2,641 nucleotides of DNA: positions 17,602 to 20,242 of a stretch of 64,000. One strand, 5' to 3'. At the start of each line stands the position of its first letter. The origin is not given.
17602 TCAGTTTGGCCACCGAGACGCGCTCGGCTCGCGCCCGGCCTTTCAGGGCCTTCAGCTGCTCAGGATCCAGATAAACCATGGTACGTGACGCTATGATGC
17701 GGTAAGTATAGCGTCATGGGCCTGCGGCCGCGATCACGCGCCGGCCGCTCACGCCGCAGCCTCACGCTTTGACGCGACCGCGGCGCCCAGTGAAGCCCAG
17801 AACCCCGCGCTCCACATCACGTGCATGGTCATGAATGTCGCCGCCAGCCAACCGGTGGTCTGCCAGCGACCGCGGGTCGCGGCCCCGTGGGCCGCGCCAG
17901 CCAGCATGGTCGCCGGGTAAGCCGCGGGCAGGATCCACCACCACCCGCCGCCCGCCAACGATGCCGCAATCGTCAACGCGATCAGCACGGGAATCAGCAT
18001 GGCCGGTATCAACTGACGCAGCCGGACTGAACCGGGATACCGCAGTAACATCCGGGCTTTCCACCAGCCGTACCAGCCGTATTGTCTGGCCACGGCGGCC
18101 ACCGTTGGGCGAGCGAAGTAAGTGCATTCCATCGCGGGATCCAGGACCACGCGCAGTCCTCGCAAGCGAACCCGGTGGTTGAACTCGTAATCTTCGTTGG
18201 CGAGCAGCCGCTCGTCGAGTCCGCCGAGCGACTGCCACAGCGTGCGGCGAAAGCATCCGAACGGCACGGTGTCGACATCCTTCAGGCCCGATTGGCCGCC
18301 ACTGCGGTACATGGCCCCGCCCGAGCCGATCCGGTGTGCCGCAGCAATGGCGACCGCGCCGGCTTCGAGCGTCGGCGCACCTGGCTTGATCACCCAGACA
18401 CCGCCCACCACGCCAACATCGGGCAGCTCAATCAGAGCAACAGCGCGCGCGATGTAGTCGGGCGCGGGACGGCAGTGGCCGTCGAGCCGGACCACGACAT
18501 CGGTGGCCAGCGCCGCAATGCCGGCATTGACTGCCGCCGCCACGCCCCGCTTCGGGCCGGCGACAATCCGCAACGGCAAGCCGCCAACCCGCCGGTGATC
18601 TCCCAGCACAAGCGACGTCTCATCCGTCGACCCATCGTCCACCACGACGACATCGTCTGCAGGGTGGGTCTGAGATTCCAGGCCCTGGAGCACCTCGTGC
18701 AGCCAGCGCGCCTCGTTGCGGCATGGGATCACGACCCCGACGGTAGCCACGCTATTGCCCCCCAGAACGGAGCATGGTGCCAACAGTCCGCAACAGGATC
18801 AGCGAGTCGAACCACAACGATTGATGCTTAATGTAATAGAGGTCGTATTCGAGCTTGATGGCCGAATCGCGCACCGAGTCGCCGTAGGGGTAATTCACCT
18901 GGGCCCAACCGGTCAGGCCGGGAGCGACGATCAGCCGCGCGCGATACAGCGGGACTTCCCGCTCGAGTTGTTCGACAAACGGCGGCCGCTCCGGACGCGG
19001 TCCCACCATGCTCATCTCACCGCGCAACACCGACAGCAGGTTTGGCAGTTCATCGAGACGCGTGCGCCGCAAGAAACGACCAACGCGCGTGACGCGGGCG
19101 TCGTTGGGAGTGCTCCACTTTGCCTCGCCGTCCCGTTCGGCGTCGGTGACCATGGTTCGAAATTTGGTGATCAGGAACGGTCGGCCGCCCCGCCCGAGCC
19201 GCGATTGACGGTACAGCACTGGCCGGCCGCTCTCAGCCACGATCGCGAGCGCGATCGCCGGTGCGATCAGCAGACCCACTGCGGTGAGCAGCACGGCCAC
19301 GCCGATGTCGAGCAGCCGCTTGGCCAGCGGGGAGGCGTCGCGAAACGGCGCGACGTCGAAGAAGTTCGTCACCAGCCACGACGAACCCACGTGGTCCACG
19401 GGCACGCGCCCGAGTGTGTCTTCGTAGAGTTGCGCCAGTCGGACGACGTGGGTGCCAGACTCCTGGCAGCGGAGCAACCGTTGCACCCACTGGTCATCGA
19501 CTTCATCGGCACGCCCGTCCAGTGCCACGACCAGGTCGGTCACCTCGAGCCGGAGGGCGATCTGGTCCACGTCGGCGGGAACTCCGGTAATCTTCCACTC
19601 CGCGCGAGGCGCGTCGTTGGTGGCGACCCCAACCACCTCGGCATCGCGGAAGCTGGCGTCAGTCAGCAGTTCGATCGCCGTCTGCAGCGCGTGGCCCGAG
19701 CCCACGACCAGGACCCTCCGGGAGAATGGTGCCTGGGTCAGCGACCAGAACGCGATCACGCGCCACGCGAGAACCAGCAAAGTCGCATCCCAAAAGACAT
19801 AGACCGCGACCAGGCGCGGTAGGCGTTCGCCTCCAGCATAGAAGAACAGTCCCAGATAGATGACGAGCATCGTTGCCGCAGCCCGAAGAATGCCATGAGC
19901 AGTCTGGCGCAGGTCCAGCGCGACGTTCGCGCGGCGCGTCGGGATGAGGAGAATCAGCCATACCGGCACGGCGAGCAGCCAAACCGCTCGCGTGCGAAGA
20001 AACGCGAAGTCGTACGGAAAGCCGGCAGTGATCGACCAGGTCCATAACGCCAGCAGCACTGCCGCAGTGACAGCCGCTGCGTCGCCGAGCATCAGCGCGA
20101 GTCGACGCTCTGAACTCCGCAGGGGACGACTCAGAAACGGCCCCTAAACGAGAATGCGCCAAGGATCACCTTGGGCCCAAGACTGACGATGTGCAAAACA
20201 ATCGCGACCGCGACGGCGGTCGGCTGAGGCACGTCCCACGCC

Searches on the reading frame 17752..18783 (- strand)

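Call 31: search_protein_families(library=pfam, proteins=[window:17752-18783:-], max_evalue=0.00001)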
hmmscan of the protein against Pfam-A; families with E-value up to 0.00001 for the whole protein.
window:17752-18783:- (344 aa): 4 families
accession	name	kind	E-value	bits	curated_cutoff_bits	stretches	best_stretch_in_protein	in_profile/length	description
PF00535.33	Glycos_transf_2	-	9.5e-25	87.9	23.3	1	17-135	2-120/168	Glycosyl transferase family 2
PF13641.12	Glyco_tranf_2_3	-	5.5e-19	69.5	27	1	15-234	3-223/230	Glycosyltransferase like family 2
PF10111.15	Glyco_tranf_2_2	-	2.6e-08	34.1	27.3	0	17-119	2-107/276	Glycosyltransferase like family 2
PF13632.12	Glyco_trans_2_3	-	7.9e-06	26.3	27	1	98-294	3-197/198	Glycosyl transferase family group 2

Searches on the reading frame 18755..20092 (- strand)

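Call 10: search_protein_families(library=ncbifam, proteins=[window:18755-20092:-], max_evalue=0.00001)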
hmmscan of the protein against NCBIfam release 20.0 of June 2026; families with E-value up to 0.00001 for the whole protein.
window:18755-20092:- (446 aa): 10 families
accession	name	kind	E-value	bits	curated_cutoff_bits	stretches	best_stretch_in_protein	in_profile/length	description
TIGR03025.1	EPS_sugtrans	subfamily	2.1e-107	360.1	295.55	1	3-443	2-441/445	exopolysaccharide biosynthesis polyprenyl glycosylphosphotransferase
TIGR03013.1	EpsB_2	subfamily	2.3e-102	343.4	393.35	1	58-442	57-438/443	TIGR03013 family XrtA/PEP-CTERM system glycosyltransferase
TIGR03023.1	WcaJ_sugtrans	equivalog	3.4e-80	270.5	410.75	1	4-441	3-447/453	undecaprenyl-phosphate glucose phosphotransferase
TIGR03022.1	WbaP_sugtrans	subfamily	7.3e-57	193.6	403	1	2-445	3-454/456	undecaprenyl-phosphate galactose phosphotransferase WbaP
NF007518.0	PRK10124.1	equivalog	7.8e-44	150.2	684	1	109-437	129-454/464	undecaprenyl-phosphate glucose phosphotransferase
NF050817.1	PolSacchBiosHfsE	equivalog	2.9e-42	145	750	1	53-441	72-460/467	polysaccharide biosynthesis protein HfsE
NF041877.1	EPS_EpsZ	equivalog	2.1e-33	115.7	800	1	69-442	80-454/459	exopolysaccharide biosynthesis polyisoprenyl-phosphate hexose-1-phosphate transferase EpsZ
NF052601.1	undeca_RfbP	equivalog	1.2e-32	113.1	330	1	256-441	43-236/244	undecaprenyl-phosphate galactose phosphotransferase family protein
NF011751.0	PRK15204.1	equivalog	1.4e-30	106.3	907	1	67-445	89-474/476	undecaprenyl-phosphate galactose phosphotransferase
NF045514.1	glycotran_HepC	equivalog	5.8e-17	61.7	140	1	256-367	115-211/220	heterocyst development glycosyltransferase HepC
